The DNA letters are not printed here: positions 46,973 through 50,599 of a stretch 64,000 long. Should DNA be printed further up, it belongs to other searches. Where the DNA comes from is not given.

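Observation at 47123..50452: Full-length but highly divergent PEP-carboxylase-like protein with an altered catalytic loop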

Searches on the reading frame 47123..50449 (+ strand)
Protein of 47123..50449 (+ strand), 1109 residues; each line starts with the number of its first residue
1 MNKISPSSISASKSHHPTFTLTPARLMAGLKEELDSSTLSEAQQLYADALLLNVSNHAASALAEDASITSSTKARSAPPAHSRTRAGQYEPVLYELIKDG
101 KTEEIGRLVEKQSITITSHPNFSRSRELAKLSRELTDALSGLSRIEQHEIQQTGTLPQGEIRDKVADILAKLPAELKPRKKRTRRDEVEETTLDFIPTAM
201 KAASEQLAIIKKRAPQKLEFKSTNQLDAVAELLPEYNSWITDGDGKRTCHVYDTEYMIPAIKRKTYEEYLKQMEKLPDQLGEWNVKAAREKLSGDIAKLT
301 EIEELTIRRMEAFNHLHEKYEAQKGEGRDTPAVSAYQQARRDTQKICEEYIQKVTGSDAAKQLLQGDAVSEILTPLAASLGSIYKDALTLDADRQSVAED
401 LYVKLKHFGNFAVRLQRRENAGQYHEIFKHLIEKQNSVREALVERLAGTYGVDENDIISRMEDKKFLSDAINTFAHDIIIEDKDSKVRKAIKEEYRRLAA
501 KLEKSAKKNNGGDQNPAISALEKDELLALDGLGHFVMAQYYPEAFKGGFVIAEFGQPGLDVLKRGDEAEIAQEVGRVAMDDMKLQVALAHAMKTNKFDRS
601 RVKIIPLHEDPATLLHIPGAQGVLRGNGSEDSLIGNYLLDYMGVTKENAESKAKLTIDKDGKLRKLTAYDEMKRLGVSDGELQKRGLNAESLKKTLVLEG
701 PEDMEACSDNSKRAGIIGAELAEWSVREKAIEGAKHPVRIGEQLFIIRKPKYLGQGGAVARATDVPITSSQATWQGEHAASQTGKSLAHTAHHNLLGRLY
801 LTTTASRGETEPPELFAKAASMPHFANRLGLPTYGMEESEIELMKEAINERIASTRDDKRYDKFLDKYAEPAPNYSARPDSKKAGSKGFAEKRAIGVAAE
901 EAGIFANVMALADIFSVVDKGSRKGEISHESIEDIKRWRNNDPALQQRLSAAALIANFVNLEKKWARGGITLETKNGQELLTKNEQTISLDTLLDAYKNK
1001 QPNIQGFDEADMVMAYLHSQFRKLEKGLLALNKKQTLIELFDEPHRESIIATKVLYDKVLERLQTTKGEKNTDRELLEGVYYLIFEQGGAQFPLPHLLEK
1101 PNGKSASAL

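Call 3: search_protein_families(library=pfam, proteins=[window:47123-50449:+], max_evalue=10)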
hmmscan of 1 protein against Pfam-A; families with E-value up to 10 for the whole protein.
window:47123-50449:+ (1109 aa): 3 families
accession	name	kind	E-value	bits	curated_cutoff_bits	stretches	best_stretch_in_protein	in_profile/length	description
PF12095.13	CRR7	-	2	9.3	25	1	971-1025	14-69/84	Protein CHLORORESPIRATORY REDUCTION 7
PF16469.10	NPA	-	3.4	8.8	27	1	335-365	51-81/123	Nematode polyprotein allergen ABA-1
PF05235.19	CHAD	-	8.7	6.7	25.6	1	251-284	186-218/228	CHAD domain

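Call 4: search_protein_families(library=ncbifam, proteins=[window:47123-50449:+], max_evalue=10)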
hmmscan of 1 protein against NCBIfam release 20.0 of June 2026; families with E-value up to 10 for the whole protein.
window:47123-50449:+ (1109 aa): 1 family
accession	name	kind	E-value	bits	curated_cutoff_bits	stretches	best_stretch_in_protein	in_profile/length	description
TIGR02131.1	phaP_Bmeg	equivalog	0.45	10.5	109.3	1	420-443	119-142/165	polyhydroxyalkanoic acid inclusion protein PhaP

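Call 5: search_solved_structures(query=window:47123-50449:+, max_evalue=10, show_alignments=2)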
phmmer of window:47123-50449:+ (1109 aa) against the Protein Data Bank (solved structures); distinct sequences matched with E-value up to 10: 2.
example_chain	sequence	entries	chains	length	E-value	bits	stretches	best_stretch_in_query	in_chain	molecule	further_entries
6xxv_C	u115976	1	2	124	0.11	13.5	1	405-493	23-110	S2_1.2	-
2bde_A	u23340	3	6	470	1.5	9.8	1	713-753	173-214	cytosolic IMP-GMP specific 5'-nucleotidase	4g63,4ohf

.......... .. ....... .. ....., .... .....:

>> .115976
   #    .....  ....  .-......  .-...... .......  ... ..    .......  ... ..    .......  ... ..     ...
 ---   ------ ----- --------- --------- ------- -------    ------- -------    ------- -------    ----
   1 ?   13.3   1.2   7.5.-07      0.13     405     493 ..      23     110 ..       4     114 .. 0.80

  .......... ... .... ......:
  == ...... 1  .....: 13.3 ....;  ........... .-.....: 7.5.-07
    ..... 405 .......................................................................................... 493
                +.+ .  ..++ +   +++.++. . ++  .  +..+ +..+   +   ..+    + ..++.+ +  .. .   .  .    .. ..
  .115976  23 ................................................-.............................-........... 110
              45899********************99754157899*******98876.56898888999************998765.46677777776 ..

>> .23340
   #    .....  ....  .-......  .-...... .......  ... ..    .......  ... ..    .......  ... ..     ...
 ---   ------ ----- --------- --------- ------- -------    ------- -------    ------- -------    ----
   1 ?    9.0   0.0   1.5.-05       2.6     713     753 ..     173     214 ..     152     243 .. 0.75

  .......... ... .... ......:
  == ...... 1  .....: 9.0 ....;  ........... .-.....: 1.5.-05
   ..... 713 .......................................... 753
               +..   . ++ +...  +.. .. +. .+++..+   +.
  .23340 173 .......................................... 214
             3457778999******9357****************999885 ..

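Call 6: find_homologous_proteins(query=window:47123-50449:+, max_evalue=0.001)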
Query window:47123-50449:+ (1109 aa): 12 proteins with E <= 0.001 among 8000 candidates.
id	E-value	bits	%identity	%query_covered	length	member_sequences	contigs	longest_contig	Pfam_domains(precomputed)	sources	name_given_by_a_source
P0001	0.0e+0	2445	100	100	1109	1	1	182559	-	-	-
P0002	0.0e+0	2105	88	100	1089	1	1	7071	-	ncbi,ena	-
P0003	0.0e+0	1710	71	99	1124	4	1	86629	-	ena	-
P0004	3.9e-272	924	44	99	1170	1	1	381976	-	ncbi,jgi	jgi:hypothetical protein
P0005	1.1e-271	922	43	98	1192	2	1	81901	-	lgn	-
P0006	1.1e-271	922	43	100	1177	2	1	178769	-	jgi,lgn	-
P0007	7.8e-269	913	43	98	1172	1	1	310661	-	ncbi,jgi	jgi:hypothetical protein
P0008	3.6e-236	805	43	84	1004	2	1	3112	-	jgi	jgi:hypothetical protein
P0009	1.4e-233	796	41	98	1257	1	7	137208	-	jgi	jgi:hypothetical protein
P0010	2.4e-226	772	41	96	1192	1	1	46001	-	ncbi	-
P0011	2.8e-208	712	37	98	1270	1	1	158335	-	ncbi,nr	ncbi:MAG: hypothetical protein SFX19_06560 [Alphaproteobacteria bacterium]|nr:hypothetical protein [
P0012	4.4e-200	685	38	98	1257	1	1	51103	-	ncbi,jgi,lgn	-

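Call 9: search_solved_structures(query=A1, max_evalue=10, show_alignments=3)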
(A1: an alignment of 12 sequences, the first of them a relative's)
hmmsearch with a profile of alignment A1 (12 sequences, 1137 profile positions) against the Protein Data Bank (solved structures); distinct sequences matched with E-value up to 10: 0.

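Call 21: find_related_loci(query=A1, collection=genome_contigs, flank=10000)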
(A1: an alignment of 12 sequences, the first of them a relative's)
Query A1 (1109 aa) in genome_contigs; peptide patterns used: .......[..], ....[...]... (x = any residue, [..] = any of these).
34 stretches matched a pattern; 6 encode a relative of the query (tblastn E <= 1e-3); 6 distinct loci.
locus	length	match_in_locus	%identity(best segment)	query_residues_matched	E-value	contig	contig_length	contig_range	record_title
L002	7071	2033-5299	88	1-1109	0e+0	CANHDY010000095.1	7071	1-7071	MAG: Rickettsiales bacterium isolate RE-15aug16-6 genome assembly, contig: RE-15aug16-6.fna-C95, whole genome shotgun se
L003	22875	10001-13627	41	3-1100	0e+0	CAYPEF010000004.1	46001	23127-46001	MAG TPA_asm: uncultured Rickettsiales bacterium isolate SRP278252_co2_163 genome assembly, contig: NODE_1348_length_4600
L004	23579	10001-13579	38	13-1100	0e+0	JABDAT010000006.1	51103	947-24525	MAG: Alphaproteobacteria bacterium isolate BWOrgHeat_Nextera6_MAG3 3300020667.a:Ga0206890_1022, whole genome shotgun seq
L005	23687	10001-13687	37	16-1100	0e+0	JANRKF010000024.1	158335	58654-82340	MAG: Alphaproteobacteria bacterium isolate bins.82 k141_1131332, whole genome shotgun sequence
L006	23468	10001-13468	44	4-1100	0e+0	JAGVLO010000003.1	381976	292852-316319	MAG: Alphaproteobacteria bacterium isolate SW_2 c_000000081479, whole genome shotgun sequence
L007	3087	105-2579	40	344-1100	8e-174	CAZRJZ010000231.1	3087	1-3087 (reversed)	MAG TPA_asm: uncultured Rickettsiales bacterium isolate SRP342105_co1_377 genome assembly, contig: NODE_48361_length_308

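Call 26: search_protein_representatives(alignment_id=A1)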
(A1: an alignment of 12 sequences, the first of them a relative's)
Query: 12 sequences, 1137 profile positions. Proteins with E-value up to 0.001 (for the whole library): 24; up to 1e-10: 21; up to 1e-30: 17. The best 24 are listed.
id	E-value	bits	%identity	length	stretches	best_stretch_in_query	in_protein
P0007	0.0e+00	1956.6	-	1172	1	1-1134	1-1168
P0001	0.0e+00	1734.3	-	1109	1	2-1129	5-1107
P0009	0.0e+00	1707.9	-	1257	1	5-1135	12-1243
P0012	0.0e+00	1598.8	-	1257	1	8-1135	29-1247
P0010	0.0e+00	1591.9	-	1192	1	32-1133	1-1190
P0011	0.0e+00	1572.3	-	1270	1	6-1135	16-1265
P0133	0.0e+00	1383.6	-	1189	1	9-1123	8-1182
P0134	0.0e+00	1350.8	-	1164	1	6-1129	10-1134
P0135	0.0e+00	1205.9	-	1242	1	7-1133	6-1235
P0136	0.0e+00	1074.2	-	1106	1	14-1133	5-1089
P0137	7.4e-146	504.4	-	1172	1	27-1121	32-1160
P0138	1.5e-136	473.6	-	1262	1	33-1109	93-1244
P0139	1.3e-128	447.4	-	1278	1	29-1110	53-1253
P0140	1.6e-116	407.3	-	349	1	793-1133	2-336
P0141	5.5e-79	283.0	-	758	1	18-722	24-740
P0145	6.3e-15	70.8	-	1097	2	752-1088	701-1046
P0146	1.6e-11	59.6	-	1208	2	341-996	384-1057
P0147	3.7e-11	58.4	-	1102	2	753-1047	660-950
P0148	2.6e-07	45.6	-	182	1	964-1109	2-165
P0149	9.3e-06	40.5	-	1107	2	673-1078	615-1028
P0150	1.3e-04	36.7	-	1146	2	704-1042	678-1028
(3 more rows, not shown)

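Call 28: predict_structure(alignment_id=A1)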
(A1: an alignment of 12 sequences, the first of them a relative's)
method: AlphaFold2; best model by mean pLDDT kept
length: 1109 residues; sequences in the alignment: 12
mean_pLDDT: 73.7   pTM: 0.80
mean pLDDT of the five models: 73.7, 73.6, 72.3, 71.1, 67.0
residues with pLDDT >= 90: 161; 70-90: 583; 50-70: 209; < 50: 156
segments of 3 or more residues with pLDDT < 50: 1-16, 73-84, 243-246, 506-514, 594-598, 706-716, 756-763, 813-816, 818-836, 876-902, 917-925, 941-943, 1088-1109
pLDDT, mean of each block of 10 residues (from residue 1): 28 46 86 86 88 82 71 42 58 90 89 72 70 86 84 83 88 82 73 88 91 79 94 85 53 85 95 94 93 95 90 84 69 85 88 85 85 94 91 92 95 79 81 88 80 78 85 82 73 87 55 58 84 80 73 59 76 82 81 56 60 69 62 74 83 88 90 78 86 90 55 47 70 84 84 51 55 66 80 78 69 47 37 48 53 60 73 46 37 39 54 55 50 61 57 73 84 84 89 87 86 85 79 78 74 83 69 77 59 44 35
secondary structure, 60 per line:
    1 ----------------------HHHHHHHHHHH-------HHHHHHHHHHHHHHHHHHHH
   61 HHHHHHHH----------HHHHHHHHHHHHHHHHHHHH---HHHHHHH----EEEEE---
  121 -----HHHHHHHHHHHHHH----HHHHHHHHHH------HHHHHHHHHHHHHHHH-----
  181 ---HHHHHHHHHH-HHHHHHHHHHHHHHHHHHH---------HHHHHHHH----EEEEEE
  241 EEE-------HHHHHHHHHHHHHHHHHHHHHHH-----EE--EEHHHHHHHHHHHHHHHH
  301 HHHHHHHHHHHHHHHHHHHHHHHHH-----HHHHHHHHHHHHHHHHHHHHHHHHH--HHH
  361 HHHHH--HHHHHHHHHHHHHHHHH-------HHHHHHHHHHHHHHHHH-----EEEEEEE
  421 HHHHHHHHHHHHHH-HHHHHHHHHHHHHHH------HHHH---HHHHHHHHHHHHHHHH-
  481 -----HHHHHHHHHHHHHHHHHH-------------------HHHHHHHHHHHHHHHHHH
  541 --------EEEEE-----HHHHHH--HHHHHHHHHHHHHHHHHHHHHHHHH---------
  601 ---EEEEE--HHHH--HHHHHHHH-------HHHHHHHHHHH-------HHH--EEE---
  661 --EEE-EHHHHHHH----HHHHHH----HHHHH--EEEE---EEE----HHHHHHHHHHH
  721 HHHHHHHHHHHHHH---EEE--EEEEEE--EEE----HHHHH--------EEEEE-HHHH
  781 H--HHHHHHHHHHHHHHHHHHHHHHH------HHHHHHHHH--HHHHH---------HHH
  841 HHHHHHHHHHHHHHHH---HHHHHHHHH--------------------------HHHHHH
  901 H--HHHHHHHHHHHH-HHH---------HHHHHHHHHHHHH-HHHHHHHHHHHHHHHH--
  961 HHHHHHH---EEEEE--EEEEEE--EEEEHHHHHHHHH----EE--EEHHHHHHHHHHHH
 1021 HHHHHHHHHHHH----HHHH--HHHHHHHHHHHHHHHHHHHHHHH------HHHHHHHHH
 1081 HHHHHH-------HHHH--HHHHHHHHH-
elements in order (helices of 4 or more, strands of 3 or more residues): H23-33 H41-68 H79-98 H102-108 E113-117 H126-139 H144-153 H160-175 H184-193 H195-213 H223-230 E235-243 H251-273 H285-325 H331-355 H358-365 H368-384 H392-408 E414-420 H421-434 H436-450 H457-460 H464-479 H486-503 H523-540 E549-553 H559-564 H567-591 E604-608 H611-614 H617-624 H632-642 E655-657 E663-665 H668-674 H679-684 H689-693 E696-699 E703-705 H710-734 E738-740 E743-748 E751-753 H758-762 E771-775 H777-781 H784-806 H813-821 H824-828 H838-856 H860-868 H895-901 H904-915 H929-941 H943-958 H961-967 E971-975 E978-983 E986-989 H990-998 H1009-1032 H1037-1040 H1043-1065 H1072-1086 H1094-1097 H1100-1108

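Call 30: search_protein_families(library=pfam, proteins=[P0137, P0138, P0139, P0145, P0146, P0147, P0149, P0150], max_evalue=1)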
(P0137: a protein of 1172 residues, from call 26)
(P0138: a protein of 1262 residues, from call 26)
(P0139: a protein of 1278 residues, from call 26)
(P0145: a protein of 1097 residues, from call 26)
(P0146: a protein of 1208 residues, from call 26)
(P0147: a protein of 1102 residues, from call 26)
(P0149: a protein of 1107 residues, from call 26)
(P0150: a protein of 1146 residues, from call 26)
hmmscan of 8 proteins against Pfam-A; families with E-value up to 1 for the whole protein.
P0137 (1172 aa): 1 family
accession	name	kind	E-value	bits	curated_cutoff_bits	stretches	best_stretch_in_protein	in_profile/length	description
PF01814.28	Hemerythrin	-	0.11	13.4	25.3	1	324-391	16-83/127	Hemerythrin HHE cation binding domain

P0138 (1262 aa): 0 families

P0139 (1278 aa): 3 families
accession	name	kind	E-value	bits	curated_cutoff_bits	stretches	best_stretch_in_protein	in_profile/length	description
PF15796.10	KELK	-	0.15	13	27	1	345-395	13-60/80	KELK-motif containing domain of MRCK Ser/Thr protein kinase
PF18625.7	EspB_PE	-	0.31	12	29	0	1186-1222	30-69/77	ESX-1 secreted protein B PE domain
PF14198.11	TnpV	-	0.55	10.7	27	0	1194-1242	47-96/111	Transposon-encoded protein TnpV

P0145 (1097 aa): 3 families
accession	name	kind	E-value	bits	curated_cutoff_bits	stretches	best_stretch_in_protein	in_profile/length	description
PF00311.23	PEPcase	-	1.7e-13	49.9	22.4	2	168-413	191-433/919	Phosphoenolpyruvate carboxylase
PF13618.11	Gluconate_2-dh3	-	0.058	14.2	23.4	0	315-363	25-72/135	Gluconate 2-dehydrogenase subunit 3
PF13612.12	DDE_Tnp_1_3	-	0.93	9.9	27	0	8-58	92-142/155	Transposase DDE domain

P0146 (1208 aa): 2 families
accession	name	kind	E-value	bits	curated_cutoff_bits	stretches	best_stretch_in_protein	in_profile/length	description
PF00311.23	PEPcase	-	0.0073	14.7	22.4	1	315-504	237-434/919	Phosphoenolpyruvate carboxylase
PF15540.11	Ntox47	-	0.19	12.4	25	0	712-758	54-101/120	Bacterial toxin 47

P0147 (1102 aa): 2 families
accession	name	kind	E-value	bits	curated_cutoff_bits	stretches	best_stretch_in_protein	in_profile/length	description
PF00311.23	PEPcase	-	1.5e-13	50.1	22.4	3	76-278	116-303/919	Phosphoenolpyruvate carboxylase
PF17107.11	SesA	-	0.23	12.1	26.3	0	238-298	57-117/122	N-terminal domain on NACHT_NTPase and P-loop NTPases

P0149 (1107 aa): 1 family
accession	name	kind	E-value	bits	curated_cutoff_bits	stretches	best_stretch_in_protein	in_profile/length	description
PF00311.23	PEPcase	-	1.4e-24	86.6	22.4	2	77-427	101-431/919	Phosphoenolpyruvate carboxylase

P0150 (1146 aa): 1 family
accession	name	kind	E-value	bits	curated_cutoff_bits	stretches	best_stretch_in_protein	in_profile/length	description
PF00311.23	PEPcase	-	7.7e-26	90.7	22.4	2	107-457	122-431/919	Phosphoenolpyruvate carboxylase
